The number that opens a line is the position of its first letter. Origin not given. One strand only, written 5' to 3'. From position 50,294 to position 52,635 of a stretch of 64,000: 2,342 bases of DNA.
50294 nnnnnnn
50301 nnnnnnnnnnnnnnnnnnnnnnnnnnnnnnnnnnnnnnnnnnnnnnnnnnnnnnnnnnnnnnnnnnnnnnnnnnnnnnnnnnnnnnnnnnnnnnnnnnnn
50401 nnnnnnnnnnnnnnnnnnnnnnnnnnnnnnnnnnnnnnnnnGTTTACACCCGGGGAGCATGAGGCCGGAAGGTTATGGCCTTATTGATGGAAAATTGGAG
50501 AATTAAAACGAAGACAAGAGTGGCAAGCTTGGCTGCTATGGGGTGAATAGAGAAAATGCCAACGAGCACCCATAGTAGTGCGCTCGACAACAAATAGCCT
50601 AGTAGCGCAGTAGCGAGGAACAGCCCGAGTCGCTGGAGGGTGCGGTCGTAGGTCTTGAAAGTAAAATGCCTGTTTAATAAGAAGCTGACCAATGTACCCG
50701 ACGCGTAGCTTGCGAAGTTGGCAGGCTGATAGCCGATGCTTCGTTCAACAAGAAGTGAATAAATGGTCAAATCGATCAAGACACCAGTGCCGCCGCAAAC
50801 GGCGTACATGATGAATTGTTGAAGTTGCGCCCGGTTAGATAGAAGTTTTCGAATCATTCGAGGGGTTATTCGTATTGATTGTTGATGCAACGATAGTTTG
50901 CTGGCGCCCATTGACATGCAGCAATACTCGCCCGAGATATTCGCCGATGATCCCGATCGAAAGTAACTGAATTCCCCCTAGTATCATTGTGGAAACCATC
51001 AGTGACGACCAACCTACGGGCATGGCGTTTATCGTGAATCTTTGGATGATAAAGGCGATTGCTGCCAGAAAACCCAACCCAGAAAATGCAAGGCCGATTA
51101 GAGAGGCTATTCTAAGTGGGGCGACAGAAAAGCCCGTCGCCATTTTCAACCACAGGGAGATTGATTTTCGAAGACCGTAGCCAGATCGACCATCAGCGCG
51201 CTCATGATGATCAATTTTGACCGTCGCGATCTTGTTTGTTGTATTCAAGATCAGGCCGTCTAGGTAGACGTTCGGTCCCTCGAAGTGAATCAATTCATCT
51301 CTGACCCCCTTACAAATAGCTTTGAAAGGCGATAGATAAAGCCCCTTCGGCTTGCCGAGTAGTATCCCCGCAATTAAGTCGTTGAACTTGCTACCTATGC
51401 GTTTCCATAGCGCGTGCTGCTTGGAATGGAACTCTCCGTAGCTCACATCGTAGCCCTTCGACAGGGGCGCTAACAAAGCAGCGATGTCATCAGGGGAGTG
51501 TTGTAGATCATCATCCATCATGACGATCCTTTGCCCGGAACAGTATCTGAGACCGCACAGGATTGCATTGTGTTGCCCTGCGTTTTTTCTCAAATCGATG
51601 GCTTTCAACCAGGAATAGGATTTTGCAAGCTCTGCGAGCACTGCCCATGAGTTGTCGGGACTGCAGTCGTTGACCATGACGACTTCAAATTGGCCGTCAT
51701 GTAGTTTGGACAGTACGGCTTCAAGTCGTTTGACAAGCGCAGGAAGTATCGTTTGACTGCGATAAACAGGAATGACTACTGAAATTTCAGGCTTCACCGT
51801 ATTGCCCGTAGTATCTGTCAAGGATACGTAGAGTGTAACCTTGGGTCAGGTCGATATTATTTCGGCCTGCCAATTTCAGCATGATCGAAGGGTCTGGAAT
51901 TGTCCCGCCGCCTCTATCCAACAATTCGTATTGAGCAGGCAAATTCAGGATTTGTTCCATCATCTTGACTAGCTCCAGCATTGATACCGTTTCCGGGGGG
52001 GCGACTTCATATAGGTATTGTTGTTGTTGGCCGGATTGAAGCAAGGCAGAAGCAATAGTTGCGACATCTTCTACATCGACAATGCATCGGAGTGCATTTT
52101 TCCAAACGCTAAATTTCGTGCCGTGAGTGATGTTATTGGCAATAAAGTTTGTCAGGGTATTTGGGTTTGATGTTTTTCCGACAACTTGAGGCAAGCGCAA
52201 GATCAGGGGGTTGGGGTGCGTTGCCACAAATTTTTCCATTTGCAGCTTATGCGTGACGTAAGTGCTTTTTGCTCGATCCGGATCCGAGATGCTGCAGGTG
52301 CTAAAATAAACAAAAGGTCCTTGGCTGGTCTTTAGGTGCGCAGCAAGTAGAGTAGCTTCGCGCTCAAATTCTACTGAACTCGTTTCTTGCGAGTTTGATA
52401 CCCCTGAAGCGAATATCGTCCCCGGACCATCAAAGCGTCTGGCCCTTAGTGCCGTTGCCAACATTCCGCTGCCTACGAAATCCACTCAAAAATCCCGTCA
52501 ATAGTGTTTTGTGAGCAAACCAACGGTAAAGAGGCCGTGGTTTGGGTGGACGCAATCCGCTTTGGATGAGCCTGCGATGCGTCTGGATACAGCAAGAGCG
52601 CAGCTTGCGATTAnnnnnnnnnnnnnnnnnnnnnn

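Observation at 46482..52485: Gtr-like periplasmic glycosylation module carrying its own FAD oxidase and SDR reductase: possible epimerisation of a lipid-linked sugar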

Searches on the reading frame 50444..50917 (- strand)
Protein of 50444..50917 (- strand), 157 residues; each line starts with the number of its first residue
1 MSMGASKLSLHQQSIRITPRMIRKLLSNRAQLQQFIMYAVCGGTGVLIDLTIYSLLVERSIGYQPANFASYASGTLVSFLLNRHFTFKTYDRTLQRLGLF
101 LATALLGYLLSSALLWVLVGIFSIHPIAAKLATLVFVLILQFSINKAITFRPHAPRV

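Call 3: search_protein_families(library=pfam, proteins=[window:50444-50917:-], max_evalue=0.01)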
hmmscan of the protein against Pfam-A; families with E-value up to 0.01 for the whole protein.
window:50444-50917:- (157 aa): 1 family
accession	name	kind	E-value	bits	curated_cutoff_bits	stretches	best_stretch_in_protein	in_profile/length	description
PF04138.20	GtrA_DPMS_TM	-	1.6e-22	80.4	26.1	1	38-150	2-117/117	GtrA/DPMS, transmembrane domain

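Call 5: search_protein_families(library=ncbifam, proteins=[window:50444-50917:-], max_evalue=0.01)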
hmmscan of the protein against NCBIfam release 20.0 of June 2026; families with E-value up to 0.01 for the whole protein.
window:50444-50917:- (157 aa): 0 families

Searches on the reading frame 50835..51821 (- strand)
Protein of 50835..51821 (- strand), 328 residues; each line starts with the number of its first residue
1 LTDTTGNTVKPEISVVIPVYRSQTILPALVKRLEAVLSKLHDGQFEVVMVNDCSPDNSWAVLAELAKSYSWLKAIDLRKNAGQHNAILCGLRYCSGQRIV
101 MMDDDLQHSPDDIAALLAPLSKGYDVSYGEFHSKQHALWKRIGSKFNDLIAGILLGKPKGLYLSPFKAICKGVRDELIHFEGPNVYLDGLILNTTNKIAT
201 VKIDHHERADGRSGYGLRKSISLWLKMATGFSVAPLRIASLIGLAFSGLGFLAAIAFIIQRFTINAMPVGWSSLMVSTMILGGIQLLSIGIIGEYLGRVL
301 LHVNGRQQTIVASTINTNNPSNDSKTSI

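Call 3: search_protein_families(library=pfam, proteins=[window:50835-51821:-], max_evalue=0.01)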
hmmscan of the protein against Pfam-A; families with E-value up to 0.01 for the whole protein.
window:50835-51821:- (328 aa): 3 families
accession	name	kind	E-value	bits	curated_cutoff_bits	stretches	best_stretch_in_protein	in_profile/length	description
PF00535.33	Glycos_transf_2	-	3.3e-26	92.7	23.3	1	14-141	1-125/168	Glycosyl transferase family 2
PF10111.15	Glyco_tranf_2_2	-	0.00019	21.5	27.3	1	14-117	1-103/276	Glycosyltransferase like family 2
PF13641.12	Glyco_tranf_2_3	-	0.00088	19.8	27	1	11-125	1-117/230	Glycosyltransferase like family 2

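Call 5: search_protein_families(library=ncbifam, proteins=[window:50835-51821:-], max_evalue=0.01)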
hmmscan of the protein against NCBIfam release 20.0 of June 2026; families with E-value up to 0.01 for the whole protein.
window:50835-51821:- (328 aa): 17 families
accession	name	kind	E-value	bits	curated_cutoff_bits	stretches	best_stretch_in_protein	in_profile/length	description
NF007986.1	PRK10714.1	equivalog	1.6e-45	155.5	529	1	12-317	7-314/316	undecaprenyl-phosphate 4-deoxy-4-formamido-L-arabinose transferase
NF047588.1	GlcsyltransPgfSStrep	equivalog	1.7e-41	142.5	500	1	13-314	3-305/308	glycosyltransferase PgfS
NF041875.1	EPS_EpsD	equivalog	8.4e-13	48.4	370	1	13-118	1-102/325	exopolysaccharide biosynthesis glycosyltransferase EpsD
TIGR03937.1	PgaC_IcaA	equivalog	8.5e-11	41.4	422.3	1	9-108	43-138/407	poly-beta-1,6-N-acetyl-D-glucosamine synthase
NF007482.0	PRK10073.1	equivalog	2.9e-10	39.7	423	1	10-111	5-101/334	glycosyltransferase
NF047683.1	TeichurnBiosyTuaG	equivalog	9e-09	35.3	400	1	9-118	4-109/252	teichuronic acid biosynthesis protein TuaG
TIGR04182.1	glyco_TIGR04182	equivalog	3.9e-08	33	325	1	15-296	4-282/293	S-layer glycoprotein N-glycosyltransferase AglJ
TIGR03111.1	glyc2_xrt_Gpos1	hypoth_equivalog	1.2e-07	30.9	363.95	1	9-117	47-153/439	TIGR03111 family XrtG-associated glycosyltransferase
TIGR04242.1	nodulat_NodC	equivalog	8e-07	28.4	550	1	4-118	41-154/395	chitooligosaccharide synthase NodC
NF038302.1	EPS_HpsE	equivalog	1.1e-06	27.9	300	1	12-115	2-106/307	hormogonium polysaccharide biosynthesis glycosyltransferase HpsE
TIGR03965.1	mycofact_glyco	equivalog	1.7e-06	27.2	280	1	10-122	73-181/467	mycofactocin biosynthesis glycosyltransferase MftF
NF050050.1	ProtGlycPglI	equivalog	9.9e-06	25.1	500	1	10-130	1-118/306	GalNAc(5)-diNAcBac-PP-undecaprenol beta-1,3-glucosyltransferase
TIGR03469.1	HpnB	hypoth_equivalog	7.1e-05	22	379.25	1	7-119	40-159/386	hopene-associated glycosyltransferase HpnB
TIGR04283.1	glyco_like_mftF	equivalog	0.00022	20.9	182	1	13-108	1-85/221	TIGR04283 family arsenosugar biosynthesis glycosyltransferase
NF058614.1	PPMAGASynPpgS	equivalog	0.00063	19.2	370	1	14-122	3-103/226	polyprenyl-phospho-N-acetylgalactosaminyl synthase PpgS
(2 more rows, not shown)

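Call 53: search_solved_structures(query=window:50835-51821:-, max_evalue=0.00001)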
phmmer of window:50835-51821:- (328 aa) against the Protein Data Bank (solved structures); distinct sequences matched with E-value up to 0.00001: 9.
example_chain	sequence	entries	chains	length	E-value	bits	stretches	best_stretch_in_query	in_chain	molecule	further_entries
9hwj_A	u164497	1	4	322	1e-41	146.3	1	12-322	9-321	Undecaprenyl-phosphate 4-deoxy-4-formamido-L-arabinose transferase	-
9bhc_C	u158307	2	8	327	5.8e-38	134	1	12-315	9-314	Undecaprenyl-phosphate 4-deoxy-4-formamido-L-arabinose transferase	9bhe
8vxh_A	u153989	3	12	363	8.1e-38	133.5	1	12-315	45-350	Undecaprenyl-phosphate 4-deoxy-4-formamido-L-arabinose transferase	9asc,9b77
5ekp_C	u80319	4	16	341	2.4e-34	122.1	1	11-311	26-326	Uncharacterized glycosyltransferase sll0501 | Glycosyltransferase sll0501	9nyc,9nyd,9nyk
9nye_A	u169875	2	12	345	2.5e-34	122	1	11-311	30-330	Glycosyltransferase sll0501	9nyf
5eke_A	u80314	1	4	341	3.2e-34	121.7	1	11-311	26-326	Uncharacterized glycosyltransferase sll0501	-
5mlz_A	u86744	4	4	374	1.5e-16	63.7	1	12-212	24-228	Dolichol monophosphate mannose synthase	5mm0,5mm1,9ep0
5hea_A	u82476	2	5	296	3.4e-07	32.9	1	13-133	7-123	Putative glycosyltransferase (GalT1)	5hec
3bcv_A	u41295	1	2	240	7.4e-07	31.8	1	10-106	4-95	Putative glycosyltransferase protein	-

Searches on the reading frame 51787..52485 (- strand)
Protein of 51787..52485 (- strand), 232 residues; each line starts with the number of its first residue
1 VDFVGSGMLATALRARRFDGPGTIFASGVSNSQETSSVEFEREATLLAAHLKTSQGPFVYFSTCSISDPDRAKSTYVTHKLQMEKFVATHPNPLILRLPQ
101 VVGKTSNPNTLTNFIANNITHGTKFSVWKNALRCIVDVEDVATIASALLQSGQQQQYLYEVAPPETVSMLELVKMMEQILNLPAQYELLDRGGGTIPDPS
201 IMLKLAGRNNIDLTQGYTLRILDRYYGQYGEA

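Call 3: search_protein_families(library=pfam, proteins=[window:51787-52485:-], max_evalue=0.01)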
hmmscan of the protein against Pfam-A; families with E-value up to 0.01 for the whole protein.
window:51787-52485:- (232 aa): 1 family
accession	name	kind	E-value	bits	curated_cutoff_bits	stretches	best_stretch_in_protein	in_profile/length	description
PF01370.27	Epimerase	-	2.3e-06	27.6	20.9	1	36-154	88-230/240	NAD dependent epimerase/dehydratase family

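Call 5: search_protein_families(library=ncbifam, proteins=[window:51787-52485:-], max_evalue=0.01)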
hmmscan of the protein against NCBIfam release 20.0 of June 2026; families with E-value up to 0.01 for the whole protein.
window:51787-52485:- (232 aa): 1 family
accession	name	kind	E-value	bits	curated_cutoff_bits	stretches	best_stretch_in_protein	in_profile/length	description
NF047837.1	UDPAcbARedWbcJ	equivalog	0.006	15.5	500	1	74-177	101-212/372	UDP-2-acetamido-2,6-beta-L-arabino-hexul-4-ose reductase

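Call 67: search_solved_structures(query=A4, max_evalue=1, show_alignments=2)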
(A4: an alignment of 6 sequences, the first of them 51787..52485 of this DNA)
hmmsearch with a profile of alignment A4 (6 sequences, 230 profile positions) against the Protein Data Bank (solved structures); distinct sequences matched with E-value up to 1: 31.
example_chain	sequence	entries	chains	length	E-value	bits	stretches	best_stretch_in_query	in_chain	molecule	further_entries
8v4g_A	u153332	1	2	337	9.2e-06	28.6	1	92-198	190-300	Putative nucleotide sugar dehydratase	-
8v4h_A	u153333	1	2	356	1e-05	28.4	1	92-198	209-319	Putative nucleotide sugar dehydratase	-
6bwl_A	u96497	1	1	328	0.032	16.9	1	45-176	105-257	Pal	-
4zrm_A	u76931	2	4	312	0.058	16.1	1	84-181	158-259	UDP-glucose 4-epimerase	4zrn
8j5x_A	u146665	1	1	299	0.13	14.9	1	19-93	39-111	High affinity nerve growth factor receptor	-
7vkm_A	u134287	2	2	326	0.16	14.7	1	19-92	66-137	Tyrosine-protein kinase receptor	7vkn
4pmm_A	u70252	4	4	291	0.38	13.4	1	19-91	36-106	High affinity nerve growth factor receptor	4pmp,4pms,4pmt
5kvt_A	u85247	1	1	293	0.39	13.4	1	19-91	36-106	High affinity nerve growth factor receptor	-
5i8a_A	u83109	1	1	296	0.39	13.4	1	19-91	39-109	High affinity nerve growth factor receptor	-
6iqn_A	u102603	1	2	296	0.4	13.4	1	19-91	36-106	High affinity nerve growth factor receptor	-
6nsp_A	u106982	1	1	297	0.4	13.4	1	19-91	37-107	High affinity nerve growth factor receptor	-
8j5w_A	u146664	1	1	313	0.4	13.4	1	19-91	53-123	High affinity nerve growth factor receptor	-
7xaf_A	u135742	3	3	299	0.4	13.4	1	19-91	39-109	High affinity nerve growth factor receptor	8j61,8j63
4f0i_A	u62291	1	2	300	0.41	13.4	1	19-91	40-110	High affinity nerve growth factor receptor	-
5wr7_A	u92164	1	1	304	0.41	13.3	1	19-91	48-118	High affinity nerve growth factor receptor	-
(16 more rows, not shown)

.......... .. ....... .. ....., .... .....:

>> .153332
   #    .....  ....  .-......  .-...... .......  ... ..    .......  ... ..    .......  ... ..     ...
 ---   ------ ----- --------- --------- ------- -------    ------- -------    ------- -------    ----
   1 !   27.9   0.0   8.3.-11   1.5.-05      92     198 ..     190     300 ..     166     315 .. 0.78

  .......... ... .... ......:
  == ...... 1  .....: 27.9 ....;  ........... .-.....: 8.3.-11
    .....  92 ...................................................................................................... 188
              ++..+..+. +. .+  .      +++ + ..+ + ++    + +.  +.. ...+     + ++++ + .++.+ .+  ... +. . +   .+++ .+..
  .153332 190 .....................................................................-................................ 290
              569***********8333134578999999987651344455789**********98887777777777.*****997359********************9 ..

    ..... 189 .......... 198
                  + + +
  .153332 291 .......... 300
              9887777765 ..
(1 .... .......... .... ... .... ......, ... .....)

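Call 77: find_homologous_proteins(query=A4, max_evalue=0.00001)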
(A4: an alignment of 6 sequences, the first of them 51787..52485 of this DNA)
Query A4 (6 sequences) (232 aa, profile of the alignment): 2650 proteins with E <= 0.00001 among 8000 candidates; the best 120 are listed.
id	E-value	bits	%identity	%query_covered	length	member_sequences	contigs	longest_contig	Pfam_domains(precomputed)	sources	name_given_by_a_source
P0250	9.4e-109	380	42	97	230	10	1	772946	PF01370.28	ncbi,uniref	ncbi:NAD-dependent epimerase/dehydratase family protein [Massilia sp. SM-13]|uniref:NAD-dependent ep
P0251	3.0e-108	379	41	96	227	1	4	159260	PF01370.28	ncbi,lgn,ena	-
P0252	9.4e-107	374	52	98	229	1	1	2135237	PF01370.28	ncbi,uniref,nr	ncbi:NAD-dependent epimerase/dehydratase family protein [Lysobacter soyae]|uniref:NAD-dependent epim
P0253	2.9e-106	372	39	97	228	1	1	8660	PF01370.28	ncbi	ncbi:MAG: NAD-dependent epimerase/dehydratase family protein [Sphingomonadaceae bacterium]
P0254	7.1e-106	371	52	97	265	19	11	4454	-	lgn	-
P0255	2.9e-103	362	42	97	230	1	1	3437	PF01370.28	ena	-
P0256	2.8e-102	359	100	97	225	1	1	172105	PF01370.28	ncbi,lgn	-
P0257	1.0e-101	357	37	97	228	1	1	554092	PF01370.28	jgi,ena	-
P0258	5.8e-100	352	38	97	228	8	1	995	PF01370.28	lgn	-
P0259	3.6e-99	349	43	97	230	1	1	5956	PF01370.28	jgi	jgi:nucleoside-diphosphate-sugar epimerase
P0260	1.6e-96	340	40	97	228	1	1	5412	PF01370.28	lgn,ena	-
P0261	2.3e-96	340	40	97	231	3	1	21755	PF01370.28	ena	-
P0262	4.1e-96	339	43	97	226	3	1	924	PF01370.28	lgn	-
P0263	7.0e-96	338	41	97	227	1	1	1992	PF01370.28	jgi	-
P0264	1.1e-95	338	38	97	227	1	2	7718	PF01370.28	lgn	-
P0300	4.2e-92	326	40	97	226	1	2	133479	PF01370.28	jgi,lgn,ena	jgi:nucleoside-diphosphate-sugar epimerase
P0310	1.8e-91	324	40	97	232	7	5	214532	PF01370.28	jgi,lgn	jgi:nucleoside-diphosphate-sugar epimerase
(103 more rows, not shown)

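Call 78: find_encoding_contigs(protein=P0257, flank=7000, max_places=1)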
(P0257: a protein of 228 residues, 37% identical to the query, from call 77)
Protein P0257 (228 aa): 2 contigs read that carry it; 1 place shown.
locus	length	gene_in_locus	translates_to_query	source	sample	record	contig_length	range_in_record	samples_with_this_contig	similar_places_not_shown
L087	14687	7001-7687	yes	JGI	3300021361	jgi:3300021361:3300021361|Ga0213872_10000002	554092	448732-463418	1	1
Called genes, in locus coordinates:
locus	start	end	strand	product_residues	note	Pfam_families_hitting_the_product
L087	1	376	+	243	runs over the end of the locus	PF00027:cNMP_binding, PF13545:HTH_Crp_2, PF00392:GntR (weak)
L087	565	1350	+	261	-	PF01061:ABC2_membrane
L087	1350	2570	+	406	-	PF00005:ABC_tran, PF14524:Wzt_C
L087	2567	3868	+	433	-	PF05050:Methyltransf_21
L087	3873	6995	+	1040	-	PF13524:Glyco_trans_1_2 (faint), PF00534:Glycos_transf_1, PF13692:Glyco_trans_1_4, PF20706:GT4-conflict (weak), PF00534:Glycos_transf_1, PF13692:Glyco_trans_1_4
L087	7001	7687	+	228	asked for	PF01370:Epimerase (weak)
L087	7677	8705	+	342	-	PF00535:Glycos_transf_2, PF13641:Glyco_tranf_2_3 (faint)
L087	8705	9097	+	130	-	PF04138:GtrA_DPMS_TM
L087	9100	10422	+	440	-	PF00070:Pyr_redox (faint), PF00890:FAD_binding_2 (weak), PF01266:DAO, PF01494:FAD_binding_3 (faint), PF01593:Amino_oxidase, PF12831:FAD_oxidored (weak), PF13450:NAD_binding_8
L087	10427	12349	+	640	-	-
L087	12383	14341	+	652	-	-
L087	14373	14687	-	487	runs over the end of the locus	PF00270:DEAD, PF04851:ResIII, PF00271:Helicase_C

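Call 79: find_encoding_contigs(protein=P0310, flank=7000, max_places=1)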
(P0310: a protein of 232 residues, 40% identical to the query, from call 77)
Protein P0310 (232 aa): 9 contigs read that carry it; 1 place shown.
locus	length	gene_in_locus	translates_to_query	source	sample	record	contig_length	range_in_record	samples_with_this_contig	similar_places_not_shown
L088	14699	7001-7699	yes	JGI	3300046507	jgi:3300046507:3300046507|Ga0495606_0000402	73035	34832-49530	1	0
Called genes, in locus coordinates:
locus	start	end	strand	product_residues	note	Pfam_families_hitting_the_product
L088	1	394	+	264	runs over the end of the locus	PF01061:ABC2_membrane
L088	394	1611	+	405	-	PF00005:ABC_tran, PF13304:AAA_21 (faint), PF14524:Wzt_C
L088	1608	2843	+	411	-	PF05050:Methyltransf_21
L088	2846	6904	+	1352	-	PF00534:Glycos_transf_1 (weak), PF13692:Glyco_trans_1_4 (weak), PF20706:GT4-conflict, PF00534:Glycos_transf_1, PF13692:Glyco_trans_1_4, PF20706:GT4-conflict (weak), PF00534:Glycos_transf_1, PF13692:Glyco_trans_1_4, +1 more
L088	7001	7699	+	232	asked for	PF01370:Epimerase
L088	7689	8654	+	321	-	PF00535:Glycos_transf_2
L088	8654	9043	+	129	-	PF04138:GtrA_DPMS_TM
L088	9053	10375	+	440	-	PF00070:Pyr_redox (faint), PF00890:FAD_binding_2 (weak), PF01266:DAO, PF01494:FAD_binding_3 (faint), PF01593:Amino_oxidase, PF01946:Thi4 (faint), PF12831:FAD_oxidored (weak), PF13450:NAD_binding_8, +1 more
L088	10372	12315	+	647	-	PF22895:DUF7024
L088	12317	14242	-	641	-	PF01757:Acyl_transf_3, PF19040:SGNH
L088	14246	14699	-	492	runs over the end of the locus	PF00270:DEAD, PF04851:ResIII, PF16203:ERCC3_RAD25_C (faint), PF00271:Helicase_C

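Call 80: find_encoding_contigs(protein=P0300, flank=7000, max_places=1)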
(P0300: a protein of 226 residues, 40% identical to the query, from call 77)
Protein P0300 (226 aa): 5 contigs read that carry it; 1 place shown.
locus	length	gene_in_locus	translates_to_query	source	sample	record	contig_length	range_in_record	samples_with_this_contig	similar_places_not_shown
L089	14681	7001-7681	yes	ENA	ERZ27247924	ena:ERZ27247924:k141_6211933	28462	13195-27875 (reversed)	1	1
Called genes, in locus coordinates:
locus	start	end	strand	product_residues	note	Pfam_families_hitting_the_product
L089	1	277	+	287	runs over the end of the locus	?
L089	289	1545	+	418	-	PF13579:Glyco_trans_4_4 (weak), PF00534:Glycos_transf_1, PF13692:Glyco_trans_1_4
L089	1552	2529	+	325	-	PF01073:3Beta_HSD, PF01370:Epimerase, PF04321:RmlD_sub_bind, PF13460:NAD_binding_10, PF16363:GDP_Man_Dehyd, PF02719:Polysacc_synt_2 (weak), PF07993:NAD_binding_4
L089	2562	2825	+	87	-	PF02604:PhdYeFM_antitox (weak)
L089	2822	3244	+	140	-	PF01850:PIN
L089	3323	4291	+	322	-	PF00953:Glycos_transf_4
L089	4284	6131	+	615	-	PF13727:CoA_binding_3, PF00106:adh_short (weak), PF01073:3Beta_HSD, PF01370:Epimerase, PF02719:Polysacc_synt_2, PF04321:RmlD_sub_bind, PF08659:KR (faint), PF16363:GDP_Man_Dehyd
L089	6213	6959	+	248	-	PF00535:Glycos_transf_2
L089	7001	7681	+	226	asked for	PF01370:Epimerase (weak)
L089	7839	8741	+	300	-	PF00535:Glycos_transf_2, PF13641:Glyco_tranf_2_3, PF10111:Glyco_tranf_2_2 (weak), PF02709:Glyco_transf_7C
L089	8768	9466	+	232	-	PF01522:Polysacc_deac_1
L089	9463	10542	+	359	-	PF13439:Glyco_transf_4, PF13579:Glyco_trans_4_4, PF00534:Glycos_transf_1, PF13692:Glyco_trans_1_4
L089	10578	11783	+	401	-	PF04932:Wzy_C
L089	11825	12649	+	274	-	PF00149:Metallophos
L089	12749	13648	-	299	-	PF03881:Fructosamin_kin, PF01636:APH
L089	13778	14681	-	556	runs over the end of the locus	PF00083:Sugar_tr, PF07690:MFS_1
